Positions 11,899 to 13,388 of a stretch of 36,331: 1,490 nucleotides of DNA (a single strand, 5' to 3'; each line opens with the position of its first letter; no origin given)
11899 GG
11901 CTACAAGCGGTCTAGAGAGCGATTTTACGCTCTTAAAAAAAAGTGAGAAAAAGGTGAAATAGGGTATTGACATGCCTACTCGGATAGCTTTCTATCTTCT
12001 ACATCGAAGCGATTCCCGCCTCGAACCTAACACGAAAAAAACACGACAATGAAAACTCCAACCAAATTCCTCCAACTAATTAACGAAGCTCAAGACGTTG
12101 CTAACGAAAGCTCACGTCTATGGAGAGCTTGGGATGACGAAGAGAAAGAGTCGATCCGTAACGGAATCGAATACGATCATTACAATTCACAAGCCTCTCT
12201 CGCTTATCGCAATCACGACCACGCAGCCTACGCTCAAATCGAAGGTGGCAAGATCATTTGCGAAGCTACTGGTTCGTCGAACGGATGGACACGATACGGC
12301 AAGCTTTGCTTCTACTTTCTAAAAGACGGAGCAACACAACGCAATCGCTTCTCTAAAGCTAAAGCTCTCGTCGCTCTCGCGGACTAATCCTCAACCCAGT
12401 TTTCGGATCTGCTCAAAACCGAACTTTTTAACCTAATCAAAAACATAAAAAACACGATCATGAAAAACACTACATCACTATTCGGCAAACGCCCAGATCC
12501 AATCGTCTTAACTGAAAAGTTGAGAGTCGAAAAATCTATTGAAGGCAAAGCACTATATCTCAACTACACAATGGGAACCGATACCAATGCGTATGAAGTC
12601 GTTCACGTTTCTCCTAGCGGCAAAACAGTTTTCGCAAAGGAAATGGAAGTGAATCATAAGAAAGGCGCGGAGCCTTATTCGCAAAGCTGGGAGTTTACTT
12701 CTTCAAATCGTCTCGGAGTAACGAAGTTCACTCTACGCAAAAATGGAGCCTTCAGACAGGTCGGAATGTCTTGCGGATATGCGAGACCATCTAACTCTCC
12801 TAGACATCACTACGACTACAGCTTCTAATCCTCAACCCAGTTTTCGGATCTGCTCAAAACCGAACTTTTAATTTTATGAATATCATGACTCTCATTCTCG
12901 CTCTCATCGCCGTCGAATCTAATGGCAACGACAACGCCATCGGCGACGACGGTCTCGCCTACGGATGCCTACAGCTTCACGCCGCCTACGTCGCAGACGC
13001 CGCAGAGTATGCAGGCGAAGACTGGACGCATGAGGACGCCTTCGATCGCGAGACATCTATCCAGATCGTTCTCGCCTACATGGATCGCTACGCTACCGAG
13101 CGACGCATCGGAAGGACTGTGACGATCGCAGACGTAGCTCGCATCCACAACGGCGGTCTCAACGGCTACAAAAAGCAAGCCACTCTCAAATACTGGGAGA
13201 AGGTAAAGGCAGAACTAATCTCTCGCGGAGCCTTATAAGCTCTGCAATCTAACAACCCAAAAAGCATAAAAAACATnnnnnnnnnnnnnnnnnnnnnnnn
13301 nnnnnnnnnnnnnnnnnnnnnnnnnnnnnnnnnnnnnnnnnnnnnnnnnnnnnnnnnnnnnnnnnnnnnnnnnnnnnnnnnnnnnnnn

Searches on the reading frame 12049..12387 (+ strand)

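Call 23: search_protein_families(library=phrogs, proteins=[window:12049-12387:+], max_evalue=0.001)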
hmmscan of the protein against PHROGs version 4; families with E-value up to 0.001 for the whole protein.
window:12049-12387:+ (112 aa): 0 families

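Call 66: search_protein_families(library=padloc, proteins=[window:12049-12387:+], max_evalue=0.1)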
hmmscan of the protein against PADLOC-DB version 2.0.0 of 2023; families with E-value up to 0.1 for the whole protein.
window:12049-12387:+ (112 aa): 0 families

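Call 67: search_protein_families(library=ncbifam, proteins=[window:12049-12387:+], max_evalue=0.1)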
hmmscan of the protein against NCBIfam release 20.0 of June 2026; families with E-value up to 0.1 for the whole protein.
window:12049-12387:+ (112 aa): 2 families
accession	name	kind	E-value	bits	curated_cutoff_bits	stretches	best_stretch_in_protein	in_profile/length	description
NF008333.0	PRK11118.1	equivalog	0.048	13.9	103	1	10-59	23-71/101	monooxygenase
NF007454.0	PRK10019.1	subfamily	0.082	12.1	195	1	6-60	88-144/283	nickel/cobalt efflux transporter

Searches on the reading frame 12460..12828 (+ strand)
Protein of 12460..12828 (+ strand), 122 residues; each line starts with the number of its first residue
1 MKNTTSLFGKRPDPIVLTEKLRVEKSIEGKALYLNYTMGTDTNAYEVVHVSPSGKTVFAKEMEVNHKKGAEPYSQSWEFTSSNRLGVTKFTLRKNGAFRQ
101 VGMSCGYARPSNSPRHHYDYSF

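Call 23: search_protein_families(library=phrogs, proteins=[window:12460-12828:+], max_evalue=0.001)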
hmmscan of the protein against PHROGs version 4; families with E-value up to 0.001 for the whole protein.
window:12460-12828:+ (122 aa): 1 family
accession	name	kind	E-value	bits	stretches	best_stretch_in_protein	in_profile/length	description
phrog_33370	-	unknown function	2.6e-06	28.7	1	36-109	32-113/120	-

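Call 66: search_protein_families(library=padloc, proteins=[window:12460-12828:+], max_evalue=0.1)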
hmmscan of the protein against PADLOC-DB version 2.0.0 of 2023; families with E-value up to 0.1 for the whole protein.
window:12460-12828:+ (122 aa): 0 families

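Call 67: search_protein_families(library=ncbifam, proteins=[window:12460-12828:+], max_evalue=0.1)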
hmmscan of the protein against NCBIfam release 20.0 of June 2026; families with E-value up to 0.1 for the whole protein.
window:12460-12828:+ (122 aa): 0 families

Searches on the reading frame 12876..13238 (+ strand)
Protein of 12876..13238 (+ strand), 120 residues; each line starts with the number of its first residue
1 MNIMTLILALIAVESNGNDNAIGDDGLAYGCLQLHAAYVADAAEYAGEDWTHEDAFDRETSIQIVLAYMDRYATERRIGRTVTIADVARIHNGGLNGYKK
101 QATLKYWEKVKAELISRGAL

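Call 23: search_protein_families(library=phrogs, proteins=[window:12876-13238:+], max_evalue=0.001)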
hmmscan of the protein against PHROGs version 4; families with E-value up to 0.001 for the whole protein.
window:12876-13238:+ (120 aa): 1 family
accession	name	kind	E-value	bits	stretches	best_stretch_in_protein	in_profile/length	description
phrog_9570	-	tail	0.00051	20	1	7-54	500-547/689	tail length tape measure protein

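Call 66: search_protein_families(library=padloc, proteins=[window:12876-13238:+], max_evalue=0.1)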
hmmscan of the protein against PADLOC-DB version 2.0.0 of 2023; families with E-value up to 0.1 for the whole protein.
window:12876-13238:+ (120 aa): 0 families

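Call 67: search_protein_families(library=ncbifam, proteins=[window:12876-13238:+], max_evalue=0.1)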
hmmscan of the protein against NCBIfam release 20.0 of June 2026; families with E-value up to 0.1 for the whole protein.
window:12876-13238:+ (120 aa): 2 families
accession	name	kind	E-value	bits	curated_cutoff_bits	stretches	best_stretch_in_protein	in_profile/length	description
NF052397.1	AggPromo_Cterm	subfamily_domain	0.00032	21.1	40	1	9-72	7-64/80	aggregation-promoting factor C-terminal-like domain-containing protein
NF012014.0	PRK15470.1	equivalog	0.0068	16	233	1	5-53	55-101/203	membrane-bound lytic murein transglycosylase EmtA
